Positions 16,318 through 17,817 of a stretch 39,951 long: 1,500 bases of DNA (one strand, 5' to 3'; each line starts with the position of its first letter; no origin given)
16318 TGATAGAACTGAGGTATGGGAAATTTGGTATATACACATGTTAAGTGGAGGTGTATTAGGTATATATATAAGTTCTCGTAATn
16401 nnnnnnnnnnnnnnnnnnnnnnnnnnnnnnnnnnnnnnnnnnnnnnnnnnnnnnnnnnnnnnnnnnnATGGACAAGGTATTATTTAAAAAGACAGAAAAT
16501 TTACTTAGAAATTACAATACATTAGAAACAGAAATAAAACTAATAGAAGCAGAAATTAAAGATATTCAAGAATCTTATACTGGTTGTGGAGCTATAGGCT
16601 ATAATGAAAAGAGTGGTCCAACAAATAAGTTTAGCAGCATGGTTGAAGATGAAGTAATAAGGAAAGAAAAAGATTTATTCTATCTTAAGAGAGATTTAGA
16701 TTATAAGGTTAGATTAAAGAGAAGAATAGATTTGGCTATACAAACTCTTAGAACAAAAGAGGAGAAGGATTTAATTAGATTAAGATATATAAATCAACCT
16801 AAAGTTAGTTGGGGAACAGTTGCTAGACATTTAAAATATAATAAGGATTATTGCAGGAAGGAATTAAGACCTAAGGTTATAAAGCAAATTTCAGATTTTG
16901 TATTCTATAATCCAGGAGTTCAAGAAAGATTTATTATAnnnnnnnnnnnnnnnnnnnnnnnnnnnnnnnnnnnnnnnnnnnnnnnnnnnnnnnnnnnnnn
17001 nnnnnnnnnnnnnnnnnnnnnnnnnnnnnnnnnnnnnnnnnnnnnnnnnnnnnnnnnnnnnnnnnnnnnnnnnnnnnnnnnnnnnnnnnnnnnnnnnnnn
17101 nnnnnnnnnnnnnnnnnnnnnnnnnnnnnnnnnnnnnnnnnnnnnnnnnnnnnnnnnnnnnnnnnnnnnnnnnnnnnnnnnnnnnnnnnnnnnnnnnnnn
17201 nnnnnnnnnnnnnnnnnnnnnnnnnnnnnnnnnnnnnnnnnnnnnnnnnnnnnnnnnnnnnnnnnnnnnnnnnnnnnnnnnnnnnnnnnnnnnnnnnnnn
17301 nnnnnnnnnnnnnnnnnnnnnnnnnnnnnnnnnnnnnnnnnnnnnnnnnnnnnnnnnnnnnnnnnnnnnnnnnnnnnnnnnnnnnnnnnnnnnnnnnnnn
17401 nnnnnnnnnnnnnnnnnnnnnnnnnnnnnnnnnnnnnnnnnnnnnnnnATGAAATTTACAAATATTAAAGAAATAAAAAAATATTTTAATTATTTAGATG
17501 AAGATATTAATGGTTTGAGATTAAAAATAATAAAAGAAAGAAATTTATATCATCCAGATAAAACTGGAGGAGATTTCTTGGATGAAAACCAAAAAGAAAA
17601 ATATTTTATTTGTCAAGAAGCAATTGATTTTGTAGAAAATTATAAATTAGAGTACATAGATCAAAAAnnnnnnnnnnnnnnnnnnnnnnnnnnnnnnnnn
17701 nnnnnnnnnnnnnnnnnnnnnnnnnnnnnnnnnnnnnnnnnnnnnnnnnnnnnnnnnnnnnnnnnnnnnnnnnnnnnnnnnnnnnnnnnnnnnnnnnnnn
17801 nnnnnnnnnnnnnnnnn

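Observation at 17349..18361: Autonomous moron encoding a membrane-anchored J-domain-like protein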

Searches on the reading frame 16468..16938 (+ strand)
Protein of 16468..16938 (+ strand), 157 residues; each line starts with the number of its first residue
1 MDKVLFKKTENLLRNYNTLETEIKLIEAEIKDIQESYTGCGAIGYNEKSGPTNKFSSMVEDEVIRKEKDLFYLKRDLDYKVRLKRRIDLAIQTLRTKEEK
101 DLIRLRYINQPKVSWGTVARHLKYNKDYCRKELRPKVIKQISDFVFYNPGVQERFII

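Call 83: search_protein_families(library=pfam, proteins=[window:16468-16938:+], max_evalue=0.01)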
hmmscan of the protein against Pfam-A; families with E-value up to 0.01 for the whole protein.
window:16468-16938:+ (157 aa): 1 family
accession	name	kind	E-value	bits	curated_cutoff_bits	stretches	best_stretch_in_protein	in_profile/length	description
PF05263.17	DUF722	-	0.0034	18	29.8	1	8-123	4-110/134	Protein of unknown function (DUF722)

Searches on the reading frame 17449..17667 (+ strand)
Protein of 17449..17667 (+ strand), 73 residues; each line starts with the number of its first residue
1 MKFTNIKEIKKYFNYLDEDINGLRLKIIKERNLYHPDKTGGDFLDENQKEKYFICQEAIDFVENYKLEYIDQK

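Call 29: search_protein_families(library=pfam, proteins=[window:17449-17667:+], max_evalue=10)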
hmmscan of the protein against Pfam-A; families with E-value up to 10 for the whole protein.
seq(73 aa): 0 families

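Call 30: search_solved_structures(query=window:17449-17667:+, max_evalue=10, show_alignments=5)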
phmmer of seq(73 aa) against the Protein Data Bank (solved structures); distinct sequences matched with E-value up to 10: 0.
